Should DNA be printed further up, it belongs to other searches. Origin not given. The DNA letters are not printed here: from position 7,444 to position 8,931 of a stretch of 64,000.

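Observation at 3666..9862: ispH translationally chained to two class-B radical SAM enzymes, a possible Ldi-like protein and membrane proteins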

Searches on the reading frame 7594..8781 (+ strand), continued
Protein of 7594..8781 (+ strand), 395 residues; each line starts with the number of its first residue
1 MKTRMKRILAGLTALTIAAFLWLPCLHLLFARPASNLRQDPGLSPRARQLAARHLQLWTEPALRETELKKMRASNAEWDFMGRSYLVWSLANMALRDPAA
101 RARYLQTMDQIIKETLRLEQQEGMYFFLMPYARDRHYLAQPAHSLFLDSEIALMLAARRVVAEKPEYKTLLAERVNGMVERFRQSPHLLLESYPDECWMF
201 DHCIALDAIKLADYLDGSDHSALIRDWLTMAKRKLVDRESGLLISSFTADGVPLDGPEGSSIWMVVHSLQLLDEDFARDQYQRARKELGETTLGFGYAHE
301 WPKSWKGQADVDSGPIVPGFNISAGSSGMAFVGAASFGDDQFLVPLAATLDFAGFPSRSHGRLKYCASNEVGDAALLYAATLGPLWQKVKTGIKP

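Call 41: search_solved_structures(query=A2, max_evalue=1, show_alignments=1)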
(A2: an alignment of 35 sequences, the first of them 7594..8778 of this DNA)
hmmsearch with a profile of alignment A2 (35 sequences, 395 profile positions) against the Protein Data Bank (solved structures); distinct sequences matched with E-value up to 1: 10.
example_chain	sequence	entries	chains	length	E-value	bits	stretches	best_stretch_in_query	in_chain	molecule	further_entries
6t9h_A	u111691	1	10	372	2.7e-22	82.3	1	140-365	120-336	Linalool dehydratase-isomerase protein LDI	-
7ad2_A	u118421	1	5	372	1e-21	80.4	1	140-365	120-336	Linalool dehydratase/isomerase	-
5hlr_A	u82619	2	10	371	1.1e-21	80.3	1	140-365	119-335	Linalool dehydratase/isomerase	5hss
5g1u_A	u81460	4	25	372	1.1e-21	80.3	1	140-365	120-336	LINALOOL DEHYDRATASE/ISOMERASE | LINALOOL DEHYDRATASE ISOMERASE | Linalool dehydratase-isomerase protein LDI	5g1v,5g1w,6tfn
5i3t_A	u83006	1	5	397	1.4e-21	80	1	140-365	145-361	Linalool dehydratase/isomerase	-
6tft_A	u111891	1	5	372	2.4e-21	79.1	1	140-365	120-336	Linalool dehydratase-isomerase protein LDI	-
6thm_A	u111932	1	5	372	5.7e-21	77.9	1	142-365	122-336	Linalool dehydratase-isomerase protein LDI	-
6tfr_A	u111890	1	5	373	3.1e-20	75.5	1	140-365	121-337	Linalool dehydratase-isomerase protein LDI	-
7cu3_B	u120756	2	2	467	0.56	12.1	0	11-82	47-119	Transmembrane protein FAM155A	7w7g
9axm_B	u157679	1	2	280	0.76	11.7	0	240-274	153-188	Serine/threonine-protein kinase A-Raf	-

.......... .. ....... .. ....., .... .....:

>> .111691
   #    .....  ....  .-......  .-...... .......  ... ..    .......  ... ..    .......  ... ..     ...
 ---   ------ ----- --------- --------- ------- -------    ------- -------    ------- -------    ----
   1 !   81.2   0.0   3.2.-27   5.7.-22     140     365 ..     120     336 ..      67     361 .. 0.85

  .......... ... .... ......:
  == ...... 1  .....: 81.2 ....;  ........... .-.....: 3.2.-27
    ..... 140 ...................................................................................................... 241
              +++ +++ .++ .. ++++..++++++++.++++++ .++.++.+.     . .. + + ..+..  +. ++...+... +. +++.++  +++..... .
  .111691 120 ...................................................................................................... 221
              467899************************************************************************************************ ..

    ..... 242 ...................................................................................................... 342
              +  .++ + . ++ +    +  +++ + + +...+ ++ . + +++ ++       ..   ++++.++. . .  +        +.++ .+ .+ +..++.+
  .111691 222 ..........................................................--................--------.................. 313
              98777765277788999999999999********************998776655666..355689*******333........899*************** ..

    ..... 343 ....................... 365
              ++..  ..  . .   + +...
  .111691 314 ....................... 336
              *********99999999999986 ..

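Call 46: search_protein_families(library=pfam, proteins=[L004:6998-7741:+, L063:11613-12137:+, L018:13042-14691:+, L019:9437-9961:+, L008:14419-14853:+, L001:15426-16802:+, L028:1049-1804:+], max_evalue=0.05)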
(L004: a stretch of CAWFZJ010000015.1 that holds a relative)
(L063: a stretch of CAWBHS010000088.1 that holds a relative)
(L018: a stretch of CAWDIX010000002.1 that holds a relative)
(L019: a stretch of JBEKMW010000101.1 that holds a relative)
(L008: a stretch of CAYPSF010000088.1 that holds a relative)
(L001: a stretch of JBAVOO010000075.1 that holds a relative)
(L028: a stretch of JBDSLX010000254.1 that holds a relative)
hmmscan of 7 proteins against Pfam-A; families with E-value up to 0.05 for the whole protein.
L004:6998-7741:+ (247 aa): 0 families

L063:11613-12137:+ (174 aa): 0 families

L018:13042-14691:+ (549 aa): 1 family
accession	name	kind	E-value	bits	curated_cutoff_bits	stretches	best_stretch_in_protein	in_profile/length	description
PF07719.23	TPR_2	-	0.012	16.2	27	0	234-262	3-31/34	Tetratricopeptide repeat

L019:9437-9961:+ (174 aa): 5 families
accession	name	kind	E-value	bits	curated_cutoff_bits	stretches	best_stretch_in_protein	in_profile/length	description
PF04542.20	Sigma70_r2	-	3.4e-11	43.2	24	1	10-76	1-69/71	Sigma-70 region 2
PF08281.18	Sigma70_r4_2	-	3e-09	36.8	25.7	1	107-152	3-48/54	Sigma-70, region 4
PF04545.22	Sigma70_r4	-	6.7e-08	32.4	24.1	1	111-159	1-49/50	Sigma-70, region 4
PF07638.17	Sigma70_ECF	-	2.6e-07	31.2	21.1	1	8-158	24-179/185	ECF sigma factor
PF13384.12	HTH_23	-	0.014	15.6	24.6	1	127-158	14-49/50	Homeodomain-like domain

L008:14419-14853:+ (144 aa): 0 families

L001:15426-16802:+ (458 aa): 6 families
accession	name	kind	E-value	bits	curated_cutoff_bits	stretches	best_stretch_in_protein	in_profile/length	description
PF10996.14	Beta-Casp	-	3.9e-11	44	27.7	1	253-371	1-120/120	Beta-Casp domain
PF00753.33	Lactamase_B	-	4.4e-11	43.5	22.7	1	13-184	5-150/196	Metallo-beta-lactamase superfamily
PF12706.13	Lactamase_B_2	-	2.3e-08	34.3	27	1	24-211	1-166/200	Beta-lactamase superfamily domain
PF07521.17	RMMBL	-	6.4e-08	32.9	21.6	1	389-446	2-59/63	Zn-dependent metallo-hydrolase RNA specificity domain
PF16661.11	Lactamase_B_6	-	6.5e-08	32.6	27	1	18-199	1-177/193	Metallo-beta-lactamase superfamily domain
PF13483.12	Lactamase_B_3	-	0.00046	20.6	24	1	12-85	5-65/160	Beta-lactamase superfamily domain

L028:1049-1804:+ (251 aa): 0 families

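Call 49: predict_structure(alignment_id=A1)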
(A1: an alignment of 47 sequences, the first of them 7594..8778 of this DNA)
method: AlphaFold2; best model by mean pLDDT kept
length: 395 residues; sequences in the alignment: 47
mean_pLDDT: 76.4   pTM: 0.80
mean pLDDT of the five models: 76.4, 69.0, 63.8, 61.1, 57.4
residues with pLDDT >= 90: 127; 70-90: 141; 50-70: 77; < 50: 50
segments of 3 or more residues with pLDDT < 50: 76-78, 291-298, 310-326, 352-368
pLDDT, mean of each block of 10 residues (from residue 1): 83 83 62 59 73 81 73 54 86 90 94 87 62 52 81 96 95 96 94 84 95 94 98 93 91 80 86 94 79 45 62 38 50 84 68 43 40 76 86 66
secondary structure, 60 per line:
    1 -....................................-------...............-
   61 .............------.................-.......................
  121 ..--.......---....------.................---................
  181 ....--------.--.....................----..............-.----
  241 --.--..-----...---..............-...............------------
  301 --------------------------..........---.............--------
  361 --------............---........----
elements in order: H2-37 H45-59 H61-73 H80-96 H98-122 H125-131 H135-138 H145-161 H165-184 E196-198 H199-216 H221-234 E253-255 H259-272 H274-288 H327-336 H340-352 H369-380 H384-391

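Call 54: fold_search(model_id=the predicted structure, library=pdb)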
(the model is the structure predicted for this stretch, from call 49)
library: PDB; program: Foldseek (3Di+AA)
matches with E <= 10: 576; with E <= 0.001: 36
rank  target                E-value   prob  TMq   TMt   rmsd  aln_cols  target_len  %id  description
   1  5g1u_B                3.6e-09  1.00  0.63  0.68   4.9       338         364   16  Linalool Dehydratase Isomerase in complex with Geraniol (released 2017-01-11)
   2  7ad2_D                3.7e-09  1.00  0.62  0.67   6.2       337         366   16  Linalool Dehydratase Isomerase G107T mutant (released 2021-10-06)
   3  6tft_B                4.3e-09  1.00  0.63  0.68   4.7       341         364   16  Linalool Dehydratase Isomerase C171A mutant (released 2020-10-07)
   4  6tft_D                4.9e-09  1.00  0.63  0.68   4.7       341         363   16  Linalool Dehydratase Isomerase C171A mutant (released 2020-10-07)
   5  6thm_D                5.3e-09  1.00  0.61  0.65   4.9       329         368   16  Linalool Dehydratase Isomerase M125A mutant (released 2020-10-07)
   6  7ad2_A                6.7e-09  1.00  0.63  0.68   4.9       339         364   16  Linalool Dehydratase Isomerase G107T mutant (released 2021-10-06)
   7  6t9h_V                8.0e-09  1.00  0.61  0.67   4.9       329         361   17  C171S mutant of Linalool Dehydratase Isomerase (released 2020-10-07)
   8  6tft_C                8.0e-09  1.00  0.63  0.67   4.7       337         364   16  Linalool Dehydratase Isomerase C171A mutant (released 2020-10-07)
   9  6tfr_A                8.7e-09  1.00  0.63  0.68   4.7       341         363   16  Linalool Dehydratase Isomerase C180A mutant (released 2020-10-07)
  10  6tfn_D                9.5e-09  1.00  0.61  0.66   5.2       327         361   17  Linalool Dehydratase Isomerase in complex with Myrcene (released 2020-10-07)
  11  5g1w_C                1.1e-08  1.00  0.63  0.68   4.9       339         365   16  Apo Structure of Linalool Dehydratase-Isomerase (released 2017-01-11)
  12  6t9h_A                1.2e-08  1.00  0.61  0.66   4.8       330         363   17  C171S mutant of Linalool Dehydratase Isomerase (released 2020-10-07)
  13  7ad2_C                1.4e-08  1.00  0.62  0.66   6.4       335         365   16  Linalool Dehydratase Isomerase G107T mutant (released 2021-10-06)
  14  6tfr_E                1.5e-08  1.00  0.63  0.68   4.7       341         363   16  Linalool Dehydratase Isomerase C180A mutant (released 2020-10-07)
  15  6thm_A                1.5e-08  1.00  0.63  0.68   4.9       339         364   16  Linalool Dehydratase Isomerase M125A mutant (released 2020-10-07)
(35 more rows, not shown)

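Call 67: search_protein_families(library=pfam, proteins=[L042:8363-9985:+, L035:5895-7313:+, L002:11463-13088:+, L025:5883-6887:+, L060:8202-9932:+, L069:8849-11203:+, L077:12900-14525:-], max_evalue=0.01)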
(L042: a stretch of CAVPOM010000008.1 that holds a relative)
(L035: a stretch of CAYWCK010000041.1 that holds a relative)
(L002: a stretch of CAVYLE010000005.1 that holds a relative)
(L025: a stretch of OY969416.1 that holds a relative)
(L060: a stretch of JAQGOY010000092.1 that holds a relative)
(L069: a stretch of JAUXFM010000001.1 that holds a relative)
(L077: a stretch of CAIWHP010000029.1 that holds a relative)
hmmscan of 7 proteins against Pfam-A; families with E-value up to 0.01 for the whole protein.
L042:8363-9985:+ (540 aa): 2 families
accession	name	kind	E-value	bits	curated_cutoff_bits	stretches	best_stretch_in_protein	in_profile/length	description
PF02310.24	B12-binding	-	4.4e-21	75.4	32.1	1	22-134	12-120/121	B12 binding domain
PF04055.27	Radical_SAM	-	1.4e-19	71.3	29.5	1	212-373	2-164/166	Radical SAM superfamily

L035:5895-7313:+ (472 aa): 4 families
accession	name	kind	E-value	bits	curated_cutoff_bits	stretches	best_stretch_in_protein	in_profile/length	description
PF04055.27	Radical_SAM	-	5.4e-17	62.9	29.5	1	175-322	2-155/166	Radical SAM superfamily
PF02310.24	B12-binding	-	2.1e-13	50.6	32.1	1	55-131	39-119/121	B12 binding domain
PF19864.5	Radical_SAM_N2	-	1.1e-05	25.3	29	1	92-157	81-146/151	Radical SAM proteins, N-terminal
PF13282.11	DUF4070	-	0.0036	17.8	22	1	352-414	1-61/144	Domain of unknown function (DUF4070)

L002:11463-13088:+ (541 aa): 0 families

L025:5883-6887:+ (334 aa): 2 families
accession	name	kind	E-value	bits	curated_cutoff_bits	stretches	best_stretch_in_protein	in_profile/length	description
PF23543.1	DUF6688_C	-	7.2e-18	65.2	25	1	207-295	4-92/112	DUF6688 C-terminal domain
PF07695.17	7TMR-DISM_7TM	-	0.0092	16.4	29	1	86-194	72-175/205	7TM diverse intracellular signalling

L060:8202-9932:+ (576 aa): 2 families
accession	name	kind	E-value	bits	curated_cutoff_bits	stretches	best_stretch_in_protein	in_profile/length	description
PF02310.24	B12-binding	-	7.8e-20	71.4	32.1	1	56-168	12-120/121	B12 binding domain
PF04055.27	Radical_SAM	-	1.6e-18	67.9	29.5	1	247-409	2-165/166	Radical SAM superfamily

L069:8849-11203:+ (784 aa): 1 family
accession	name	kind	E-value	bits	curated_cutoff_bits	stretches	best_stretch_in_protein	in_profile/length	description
PF18566.7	Ldi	-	7.3e-06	26.1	26.1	1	558-749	128-315/318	Linalool dehydratase/isomerase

L077:12900-14525:- (541 aa): 0 families

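Call 68: search_protein_families(library=ncbifam, proteins=[L042:8363-9985:+, L035:5895-7313:+, L028:1049-1804:+, L028:1828-2556:+, L028:4817-5521:+, L028:5553-6305:+, L028:6302-6820:+, L002:11463-13088:+], max_evalue=0.001)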
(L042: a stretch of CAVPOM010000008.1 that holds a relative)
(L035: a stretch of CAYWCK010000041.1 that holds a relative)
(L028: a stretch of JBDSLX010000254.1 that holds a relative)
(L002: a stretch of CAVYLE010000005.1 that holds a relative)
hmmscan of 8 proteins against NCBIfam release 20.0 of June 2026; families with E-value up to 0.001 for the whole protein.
L042:8363-9985:+ (540 aa): 22 families
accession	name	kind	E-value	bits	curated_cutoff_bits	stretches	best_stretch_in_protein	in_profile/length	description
TIGR02026.1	BchE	equivalog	2.9e-151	504.7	481.35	1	2-497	1-497/497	magnesium-protoporphyrin IX monomethyl ester anaerobic oxidative cyclase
TIGR04367.1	HpnR_B12_rSAM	equivalog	7.3e-36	123.7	650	1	1-426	1-397/490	hopanoid C-3 methylase HpnR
TIGR03975.1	rSAM_ocin_1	subfamily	3.4e-24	85.3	281.85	1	71-375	133-427/606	RiPP maturation radical SAM C-methyltransferase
TIGR04479.1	bcpD_PhpK_rSAM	subfamily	1.4e-22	79.8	600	1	83-423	128-451/504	PhpK family radical SAM P-methyltransferase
TIGR04013.1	B12_SAM_MJ_1487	hypoth_equivalog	1.7e-21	76.5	251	2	68-259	45-202/382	TIGR04013 family B12-binding domain/radical SAM domain-containing protein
TIGR04072.2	rSAM_ladder_B12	equivalog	2.2e-21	76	360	2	193-337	164-308/443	lipid biosynthesis B12-binding/radical SAM protein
NF050148.1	rSAM_ApyD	equivalog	4.4e-21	74.9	750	1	21-372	22-360/645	RiPP biosynthesis radical SAM protein ApyD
TIGR04295.1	B12_rSAM_oligo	hypoth_equivalog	3.1e-20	72.3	400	1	3-350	2-333/422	TIGR04295 family B12-binding domain-containing radical SAM protein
TIGR03471.1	HpnJ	equivalog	3.7e-20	72.3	577.6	1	41-449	47-440/472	hopanoid biosynthesis associated radical SAM protein HpnJ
TIGR04385.1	B12_rSAM_cofa1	equivalog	1.3e-14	54.3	450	1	17-357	13-343/438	B12 lower ligand biosynthesis radical SAM protein BzaD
NF038361.1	rSAM_Sden_1168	equivalog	3.6e-14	52.2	575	1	113-335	193-407/560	Sden_1168 family B12-binding radical SAM P-methyltransferase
TIGR04190.1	B12_SAM_Ta0216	equivalog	2e-13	49.8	500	1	85-228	99-239/554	TIGR04190 family B12-binding domain/radical SAM domain protein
NF040546.1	rSAM_CUAEP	equivalog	3.2e-13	49.2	500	1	83-360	65-323/468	CUAEP/CCAEP-tail radical SAM (seleno)protein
TIGR04014.1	B12_SAM_MJ_0865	equivalog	9.6e-13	47.7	360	1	80-389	55-347/434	methyl-coenzyme M reductase glutamine C-methyltransferase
NF033712.0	B12_rSAM_KedN5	subfamily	1.2e-12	46.9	700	1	86-338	82-329/624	KedN5 family methylcobalamin-dependent radical SAM C-methyltransferase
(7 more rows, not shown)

L035:5895-7313:+ (472 aa): 21 families
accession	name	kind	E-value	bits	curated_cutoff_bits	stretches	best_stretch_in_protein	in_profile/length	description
TIGR02026.1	BchE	equivalog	1.3e-30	106.7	481.35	1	56-403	51-429/497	magnesium-protoporphyrin IX monomethyl ester anaerobic oxidative cyclase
TIGR04013.1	B12_SAM_MJ_1487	hypoth_equivalog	2.5e-26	92.4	251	1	51-212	25-192/382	TIGR04013 family B12-binding domain/radical SAM domain-containing protein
TIGR04072.2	rSAM_ladder_B12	equivalog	1.4e-23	83.2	360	1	83-332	84-345/443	lipid biosynthesis B12-binding/radical SAM protein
TIGR03471.1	HpnJ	equivalog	1.4e-21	77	577.6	1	176-411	202-442/472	hopanoid biosynthesis associated radical SAM protein HpnJ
TIGR04479.1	bcpD_PhpK_rSAM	subfamily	7.4e-21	74.1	600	1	165-358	234-431/504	PhpK family radical SAM P-methyltransferase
NF050148.1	rSAM_ApyD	equivalog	9.2e-16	57.4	750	1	67-361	72-396/645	RiPP biosynthesis radical SAM protein ApyD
TIGR04367.1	HpnR_B12_rSAM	equivalog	1.1e-15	57.1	650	1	59-376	51-389/490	hopanoid C-3 methylase HpnR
TIGR04014.1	B12_SAM_MJ_0865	equivalog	1.9e-15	56.6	360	1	85-212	57-201/434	methyl-coenzyme M reductase glutamine C-methyltransferase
TIGR04295.1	B12_rSAM_oligo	hypoth_equivalog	3.2e-13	49.2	400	1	92-358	97-384/422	TIGR04295 family B12-binding domain-containing radical SAM protein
NF033070.1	rSAM_AprD4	equivalog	1.9e-11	43.5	500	1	100-362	122-394/456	AprD4 family radical SAM diol-dehydratase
TIGR04385.1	B12_rSAM_cofa1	equivalog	4.2e-09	36.1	450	1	175-290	198-319/438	B12 lower ligand biosynthesis radical SAM protein BzaD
TIGR00089.1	TIGR00089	subfamily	7.8e-08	31.5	251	0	97-212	69-180/429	MiaB/RimO family radical SAM methylthiotransferase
NF038361.1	rSAM_Sden_1168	equivalog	5.7e-07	28.5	575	1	176-359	287-474/560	Sden_1168 family B12-binding radical SAM P-methyltransferase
NF040542.1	rSAM_RCCLKC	equivalog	4.5e-06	26.1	450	1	137-212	147-221/423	arsinothricin biosynthesis radical SAM protein ArsL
NF040546.1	rSAM_CUAEP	equivalog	6.2e-06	25.2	500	1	163-315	163-320/468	CUAEP/CCAEP-tail radical SAM (seleno)protein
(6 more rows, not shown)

L028:1049-1804:+ (251 aa): 0 families

L028:1828-2556:+ (242 aa): 0 families

L028:4817-5521:+ (234 aa): 0 families

L028:5553-6305:+ (250 aa): 0 families

L028:6302-6820:+ (172 aa): 0 families

L002:11463-13088:+ (541 aa): 0 families
